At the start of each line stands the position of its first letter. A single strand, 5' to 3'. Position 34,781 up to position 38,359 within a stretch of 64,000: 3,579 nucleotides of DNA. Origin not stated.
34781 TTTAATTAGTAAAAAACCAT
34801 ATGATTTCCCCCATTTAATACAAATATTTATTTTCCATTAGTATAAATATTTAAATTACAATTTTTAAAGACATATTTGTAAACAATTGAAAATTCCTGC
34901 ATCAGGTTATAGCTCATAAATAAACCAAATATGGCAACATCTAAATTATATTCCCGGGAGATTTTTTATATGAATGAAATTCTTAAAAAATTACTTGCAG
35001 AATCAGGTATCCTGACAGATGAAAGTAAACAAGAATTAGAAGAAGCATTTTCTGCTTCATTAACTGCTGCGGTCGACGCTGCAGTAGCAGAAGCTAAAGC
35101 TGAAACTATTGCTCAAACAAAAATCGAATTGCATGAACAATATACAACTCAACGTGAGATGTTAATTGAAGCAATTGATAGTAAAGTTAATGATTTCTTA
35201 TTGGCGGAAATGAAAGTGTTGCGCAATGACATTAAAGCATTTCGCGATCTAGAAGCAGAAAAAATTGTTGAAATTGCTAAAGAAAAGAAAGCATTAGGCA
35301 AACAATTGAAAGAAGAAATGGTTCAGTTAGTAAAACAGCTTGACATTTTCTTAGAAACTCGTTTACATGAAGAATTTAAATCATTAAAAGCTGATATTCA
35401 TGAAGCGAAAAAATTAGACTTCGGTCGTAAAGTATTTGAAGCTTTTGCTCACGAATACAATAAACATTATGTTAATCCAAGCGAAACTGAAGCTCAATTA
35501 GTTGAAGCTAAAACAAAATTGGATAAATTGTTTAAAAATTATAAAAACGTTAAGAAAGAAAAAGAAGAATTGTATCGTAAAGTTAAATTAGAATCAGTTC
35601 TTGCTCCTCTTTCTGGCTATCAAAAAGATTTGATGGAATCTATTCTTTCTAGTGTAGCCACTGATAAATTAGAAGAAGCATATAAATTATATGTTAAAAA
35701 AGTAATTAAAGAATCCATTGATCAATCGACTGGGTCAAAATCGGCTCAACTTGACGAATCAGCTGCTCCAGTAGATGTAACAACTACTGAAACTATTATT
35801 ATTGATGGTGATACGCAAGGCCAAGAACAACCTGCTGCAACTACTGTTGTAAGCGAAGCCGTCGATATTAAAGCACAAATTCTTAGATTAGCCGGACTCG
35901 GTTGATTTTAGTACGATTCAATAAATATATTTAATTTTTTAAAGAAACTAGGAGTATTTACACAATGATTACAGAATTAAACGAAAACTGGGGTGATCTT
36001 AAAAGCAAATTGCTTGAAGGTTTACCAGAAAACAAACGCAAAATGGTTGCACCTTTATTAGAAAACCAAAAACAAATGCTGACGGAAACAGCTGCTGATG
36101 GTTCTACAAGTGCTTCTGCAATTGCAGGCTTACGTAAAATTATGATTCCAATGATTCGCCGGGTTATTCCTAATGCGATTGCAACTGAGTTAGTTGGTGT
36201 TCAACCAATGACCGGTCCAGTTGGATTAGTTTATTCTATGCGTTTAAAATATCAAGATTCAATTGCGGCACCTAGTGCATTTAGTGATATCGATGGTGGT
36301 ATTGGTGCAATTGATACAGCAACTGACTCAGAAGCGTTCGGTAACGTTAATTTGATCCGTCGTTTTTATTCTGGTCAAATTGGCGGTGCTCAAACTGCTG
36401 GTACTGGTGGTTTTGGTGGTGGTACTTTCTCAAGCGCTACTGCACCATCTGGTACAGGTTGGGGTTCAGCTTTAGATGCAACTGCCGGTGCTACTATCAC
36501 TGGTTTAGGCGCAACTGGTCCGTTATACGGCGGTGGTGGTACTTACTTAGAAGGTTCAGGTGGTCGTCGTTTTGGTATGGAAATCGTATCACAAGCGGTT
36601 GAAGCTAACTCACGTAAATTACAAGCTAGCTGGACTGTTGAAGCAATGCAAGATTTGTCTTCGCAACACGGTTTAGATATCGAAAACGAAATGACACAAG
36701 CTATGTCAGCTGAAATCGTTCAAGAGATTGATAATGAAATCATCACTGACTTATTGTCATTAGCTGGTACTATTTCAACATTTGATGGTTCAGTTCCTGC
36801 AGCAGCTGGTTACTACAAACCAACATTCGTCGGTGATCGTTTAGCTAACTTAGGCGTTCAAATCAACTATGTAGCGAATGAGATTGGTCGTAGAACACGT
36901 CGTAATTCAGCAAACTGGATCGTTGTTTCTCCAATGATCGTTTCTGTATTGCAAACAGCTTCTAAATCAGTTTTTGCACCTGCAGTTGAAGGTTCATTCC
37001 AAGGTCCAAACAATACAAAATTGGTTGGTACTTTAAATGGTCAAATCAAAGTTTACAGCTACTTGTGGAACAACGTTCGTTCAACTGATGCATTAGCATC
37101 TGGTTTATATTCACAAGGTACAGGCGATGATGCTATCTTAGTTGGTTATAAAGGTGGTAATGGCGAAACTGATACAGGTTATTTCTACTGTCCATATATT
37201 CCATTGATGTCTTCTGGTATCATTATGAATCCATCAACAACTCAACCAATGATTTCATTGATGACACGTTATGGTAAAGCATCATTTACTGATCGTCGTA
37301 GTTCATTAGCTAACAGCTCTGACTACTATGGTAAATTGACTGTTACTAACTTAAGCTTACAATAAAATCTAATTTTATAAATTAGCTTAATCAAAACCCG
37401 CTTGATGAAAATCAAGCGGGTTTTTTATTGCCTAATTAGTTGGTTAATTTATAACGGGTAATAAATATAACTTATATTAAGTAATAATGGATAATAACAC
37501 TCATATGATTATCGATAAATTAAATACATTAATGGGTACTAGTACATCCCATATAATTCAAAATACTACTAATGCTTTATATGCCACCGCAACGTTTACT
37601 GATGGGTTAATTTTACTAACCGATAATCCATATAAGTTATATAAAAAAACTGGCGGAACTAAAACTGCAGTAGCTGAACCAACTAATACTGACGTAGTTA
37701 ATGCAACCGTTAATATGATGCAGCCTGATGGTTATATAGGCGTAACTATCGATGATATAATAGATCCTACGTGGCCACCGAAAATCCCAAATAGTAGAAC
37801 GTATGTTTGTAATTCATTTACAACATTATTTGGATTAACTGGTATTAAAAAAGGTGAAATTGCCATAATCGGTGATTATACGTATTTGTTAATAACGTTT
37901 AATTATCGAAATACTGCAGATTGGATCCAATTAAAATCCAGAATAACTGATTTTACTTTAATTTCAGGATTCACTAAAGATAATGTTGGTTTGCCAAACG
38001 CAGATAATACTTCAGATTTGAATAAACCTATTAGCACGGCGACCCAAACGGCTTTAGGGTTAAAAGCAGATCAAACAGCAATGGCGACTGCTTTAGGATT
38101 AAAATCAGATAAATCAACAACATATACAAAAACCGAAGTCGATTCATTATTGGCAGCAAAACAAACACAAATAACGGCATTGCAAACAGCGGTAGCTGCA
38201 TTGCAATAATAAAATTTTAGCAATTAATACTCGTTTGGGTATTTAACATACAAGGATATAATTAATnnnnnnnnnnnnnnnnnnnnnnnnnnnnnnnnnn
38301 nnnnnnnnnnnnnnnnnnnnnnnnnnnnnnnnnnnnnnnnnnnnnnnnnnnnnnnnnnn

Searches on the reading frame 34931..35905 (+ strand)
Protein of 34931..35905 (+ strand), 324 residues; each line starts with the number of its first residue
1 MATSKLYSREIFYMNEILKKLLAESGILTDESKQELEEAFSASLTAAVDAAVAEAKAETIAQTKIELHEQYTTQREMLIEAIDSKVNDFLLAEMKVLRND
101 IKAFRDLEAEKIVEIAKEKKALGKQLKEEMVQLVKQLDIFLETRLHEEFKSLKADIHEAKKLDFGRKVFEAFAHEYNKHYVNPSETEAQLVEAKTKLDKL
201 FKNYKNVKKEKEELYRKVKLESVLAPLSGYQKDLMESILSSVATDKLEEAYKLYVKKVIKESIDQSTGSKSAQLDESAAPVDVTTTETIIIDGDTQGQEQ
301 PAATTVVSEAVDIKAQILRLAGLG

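Call 11: search_protein_families(library=phrogs, proteins=[window:34931-35905:+], max_evalue=0.001)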
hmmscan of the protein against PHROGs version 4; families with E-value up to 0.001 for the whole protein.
window:34931-35905:+ (324 aa): 1 family
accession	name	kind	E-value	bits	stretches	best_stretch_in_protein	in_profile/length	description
phrog_10922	-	unknown function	5.4e-19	69.4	1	136-298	171-346/375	-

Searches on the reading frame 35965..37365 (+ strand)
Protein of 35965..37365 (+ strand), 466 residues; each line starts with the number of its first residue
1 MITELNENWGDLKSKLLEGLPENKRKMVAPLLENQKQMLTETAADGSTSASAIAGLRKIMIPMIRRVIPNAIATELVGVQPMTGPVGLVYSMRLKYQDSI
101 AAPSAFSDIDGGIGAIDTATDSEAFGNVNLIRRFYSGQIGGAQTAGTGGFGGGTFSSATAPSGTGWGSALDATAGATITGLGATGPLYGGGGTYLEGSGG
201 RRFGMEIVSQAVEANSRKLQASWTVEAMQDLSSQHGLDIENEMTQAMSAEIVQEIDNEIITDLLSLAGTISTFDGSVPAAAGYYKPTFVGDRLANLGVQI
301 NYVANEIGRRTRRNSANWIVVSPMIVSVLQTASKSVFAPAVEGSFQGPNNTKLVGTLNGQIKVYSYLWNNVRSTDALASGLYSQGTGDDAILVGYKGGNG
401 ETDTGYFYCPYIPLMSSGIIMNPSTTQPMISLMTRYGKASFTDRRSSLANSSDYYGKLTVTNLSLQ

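Call 11: search_protein_families(library=phrogs, proteins=[window:35965-37365:+], max_evalue=0.001)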
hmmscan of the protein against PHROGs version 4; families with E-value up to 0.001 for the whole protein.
window:35965-37365:+ (466 aa): 5 families
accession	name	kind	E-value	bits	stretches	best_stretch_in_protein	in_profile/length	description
phrog_138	-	head and packaging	3.6e-90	304.1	1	3-458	4-426/444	major head protein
phrog_1014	-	unknown function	3.4e-11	43.4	1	206-364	325-479/567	-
phrog_20655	-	head and packaging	2.5e-05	24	0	12-87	54-124/534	major head protein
phrog_28442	-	unknown function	0.0001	21.8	0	202-269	316-382/604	-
phrog_12830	-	head and packaging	0.00017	22.9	1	60-90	96-126/128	major head protein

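Call 14: search_dna_similar(query=window:35965-37365:+, collection=phages, mode=protein, max_rows=15)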
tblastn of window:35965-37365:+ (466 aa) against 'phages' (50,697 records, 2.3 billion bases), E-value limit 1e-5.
Records with a match: 2560; places in all: 2566; records where one place covers at least 80% of the query: 114.
Best place of each record, by identity: <60% 2560.
By first word of the organism name: Escherichia 671; Synechococcus 379; Klebsiella 331; Salmonella 203; Vibrio 124; Shigella 89; Aeromonas 86; Acinetobacter 71; Cyanophage 61; Enterobacter 58; and 60 more.
By host as written in the record: - 457; Escherichia coli 282; Klebsiella pneumoniae 115; Synechococcus 107; Escherichia coli O157:H7 39; Synechococcus sp. 38; Salmonella enterica 29; Synechococcus sp. WH7803 28; and 563 more.
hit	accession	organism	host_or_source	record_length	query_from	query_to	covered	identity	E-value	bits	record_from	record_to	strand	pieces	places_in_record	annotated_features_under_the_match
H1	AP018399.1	Xanthomonas phage XacN1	Xanthomonas citri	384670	1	464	100%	56.4%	5e-142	455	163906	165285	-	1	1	major capsid protein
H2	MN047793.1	Xanthomonas phage Xoo-sp13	Xanthomonas oryzae pv. oryzae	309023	1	464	100%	54.4%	4e-137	441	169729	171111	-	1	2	major capsid protein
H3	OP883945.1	Stenotrophomonas phage CM1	Stenotrophomonas maltophilia SRM01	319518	5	464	99%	54.0%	2e-140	450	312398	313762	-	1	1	record has no annotation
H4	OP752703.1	Stenotrophomonas phage RAS14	Stenotrophomonas maltophilia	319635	5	464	99%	54.0%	2e-140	450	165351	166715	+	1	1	hypothetical protein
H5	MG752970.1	Ralstonia phage RsoM2USA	Ralstonia solanacearum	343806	5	465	85%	56.2%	7e-95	441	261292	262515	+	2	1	hypothetical protein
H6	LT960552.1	Yersinia phage fHe-Yen9-03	-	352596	1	465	80%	44.7%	7e-64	331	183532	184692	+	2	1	g253: Phage major capsid protein of Caudovirales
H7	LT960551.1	Yersinia phage fHe-Yen9-04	-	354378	1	465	80%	44.7%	7e-64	331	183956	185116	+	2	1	g250: Phage major capsid protein of Caudovirales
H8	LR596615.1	Yersinia phage fHe-Yen9-04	-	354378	1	465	80%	44.7%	7e-64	331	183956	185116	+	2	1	g250: Phage major capsid protein of Caudovirales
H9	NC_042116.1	Yersinia phage fHe-Yen9-04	-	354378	1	465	80%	44.7%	7e-64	331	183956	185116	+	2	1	g250: major head protein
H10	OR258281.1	Xanthomonas phage XaC1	Xanthomonas vesicatoria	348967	1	465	78%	45.4%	3e-62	324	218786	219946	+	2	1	major head protein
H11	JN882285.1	Cronobacter phage vB_CsaM_GAP32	Cronobacter sakazakii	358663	1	465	78%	45.1%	6e-64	331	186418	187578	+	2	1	precursor of major head subunit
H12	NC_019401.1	Cronobacter phage vB_CsaM_GAP32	Cronobacter sakazakii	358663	1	465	78%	45.1%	6e-64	331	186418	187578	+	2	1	major head protein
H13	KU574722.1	Pectobacterium phage vB_PcaM_CBB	Pectobacterium carotovorum subsp. ...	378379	1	465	78%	45.1%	6e-64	331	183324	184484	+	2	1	precursor of major head subunit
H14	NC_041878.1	Pectobacterium phage vB_PcaM_CBB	Pectobacterium carotovorum subsp. ...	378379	1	465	78%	45.1%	6e-64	331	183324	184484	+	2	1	major head protein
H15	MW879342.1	Erwinia phage pEa_SNUABM_19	Erwinia amylovora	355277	1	465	78%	45.1%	6e-64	331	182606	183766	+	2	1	hypothetical protein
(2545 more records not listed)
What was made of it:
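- The major capsid protein lies at 35965-37365 (PHROG 138, 3.6e-90; call 11) and is 56% identical to XacN1's (call 14).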

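Call 21: get_annotated_region(hit=H1, flank=20000)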
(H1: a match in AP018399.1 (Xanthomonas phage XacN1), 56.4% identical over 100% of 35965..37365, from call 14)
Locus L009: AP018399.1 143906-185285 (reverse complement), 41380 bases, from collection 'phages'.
description: Xanthomonas phage XacN1 DNA, complete genome.
organism: Xanthomonas phage XacN1 (NCBI taxid 2042251)
taxonomy: Viruses; Duplodnaviria; Heunggongvirae; Uroviricota; Caudoviricetes
host: Xanthomonas citri; source: -; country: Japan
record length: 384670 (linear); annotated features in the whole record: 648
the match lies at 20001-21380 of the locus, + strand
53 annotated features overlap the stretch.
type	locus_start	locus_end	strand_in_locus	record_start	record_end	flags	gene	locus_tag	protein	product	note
CDS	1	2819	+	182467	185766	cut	-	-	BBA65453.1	recombination endonuclease subunit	ORF305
CDS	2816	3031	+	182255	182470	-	-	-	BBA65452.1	predicted ORF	ORF304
CDS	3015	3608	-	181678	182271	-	-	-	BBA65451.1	late transcription sigma factor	ORF303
CDS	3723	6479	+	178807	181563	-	-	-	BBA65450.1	predicted ORF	ORF302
CDS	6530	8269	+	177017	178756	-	-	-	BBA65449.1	portal vertex protein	ORF301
CDS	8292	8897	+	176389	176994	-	-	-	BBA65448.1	predicted ORF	ORF300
CDS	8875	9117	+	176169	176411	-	-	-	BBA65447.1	predicted ORF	ORF299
CDS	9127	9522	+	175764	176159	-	-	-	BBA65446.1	predicted ORF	ORF298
CDS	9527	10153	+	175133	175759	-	-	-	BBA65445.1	prohead core scaffolding protein and protease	ORF297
CDS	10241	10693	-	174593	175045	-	-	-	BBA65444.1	predicted ORF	ORF296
CDS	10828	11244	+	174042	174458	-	-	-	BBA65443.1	peptidyl-tRNA hydrolase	ORF295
CDS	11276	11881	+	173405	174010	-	-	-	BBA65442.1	hypothetical protein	ORF294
CDS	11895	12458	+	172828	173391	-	-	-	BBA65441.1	phosphoesterase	ORF293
CDS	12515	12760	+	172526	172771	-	-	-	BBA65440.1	predicted ORF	ORF292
CDS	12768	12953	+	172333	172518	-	-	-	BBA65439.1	FmdB family protein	ORF291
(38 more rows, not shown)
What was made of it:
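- It resembles the T4 late promoter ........, and the relative XacN1 encodes a late sigma factor (call 21).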

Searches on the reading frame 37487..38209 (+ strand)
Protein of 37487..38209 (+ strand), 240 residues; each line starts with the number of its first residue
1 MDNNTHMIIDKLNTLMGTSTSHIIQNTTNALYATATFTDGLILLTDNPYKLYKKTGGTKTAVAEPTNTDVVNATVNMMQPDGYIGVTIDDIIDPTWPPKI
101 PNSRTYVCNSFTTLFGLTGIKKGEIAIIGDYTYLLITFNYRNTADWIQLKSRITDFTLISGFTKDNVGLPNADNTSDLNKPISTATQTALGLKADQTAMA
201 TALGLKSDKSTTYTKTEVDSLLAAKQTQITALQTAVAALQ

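Call 11: search_protein_families(library=phrogs, proteins=[window:37487-38209:+], max_evalue=0.001)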
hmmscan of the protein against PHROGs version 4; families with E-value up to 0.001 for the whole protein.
window:37487-38209:+ (240 aa): 14 families
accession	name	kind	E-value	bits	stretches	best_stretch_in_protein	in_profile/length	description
phrog_38707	-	unknown function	3.4e-12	46.8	1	162-217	404-459/675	-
phrog_5004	-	unknown function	8.8e-11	42.9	1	172-238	90-157/213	-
phrog_13892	-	tail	2.6e-10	40.9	1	162-210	563-611/676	minor tail protein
phrog_5207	-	unknown function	1.2e-09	38.2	1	95-204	397-511/689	-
phrog_35419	-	tail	1.5e-09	38.6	1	162-215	72-121/414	tail fiber protein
phrog_24919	-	tail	2.5e-09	37.5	1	113-216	23-117/402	tail fiber protein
phrog_8780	-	tail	1.2e-08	34.6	1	162-223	426-486/755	minor tail protein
phrog_38418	-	unknown function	3.4e-08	33.8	1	163-202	170-209/472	-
phrog_33513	-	unknown function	3.8e-08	32.7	1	163-219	552-605/1042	-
phrog_30593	-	unknown function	1.5e-06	28.7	1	163-208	106-152/322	-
phrog_2952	-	tail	6.7e-05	23.1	1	162-196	188-222/488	minor tail protein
phrog_12519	-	unknown function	9e-05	22.1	1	174-226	178-229/716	-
phrog_8078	-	head and packaging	0.00026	20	1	162-193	459-490/1392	virion structural protein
phrog_23595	-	tail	0.00091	19.2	0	100-194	274-376/440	minor tail protein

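Call 31: search_protein_families(library=pfam, proteins=[window:37487-38209:+], max_evalue=0.01)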
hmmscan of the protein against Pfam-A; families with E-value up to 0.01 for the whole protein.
window:37487-38209:+ (240 aa): 0 families
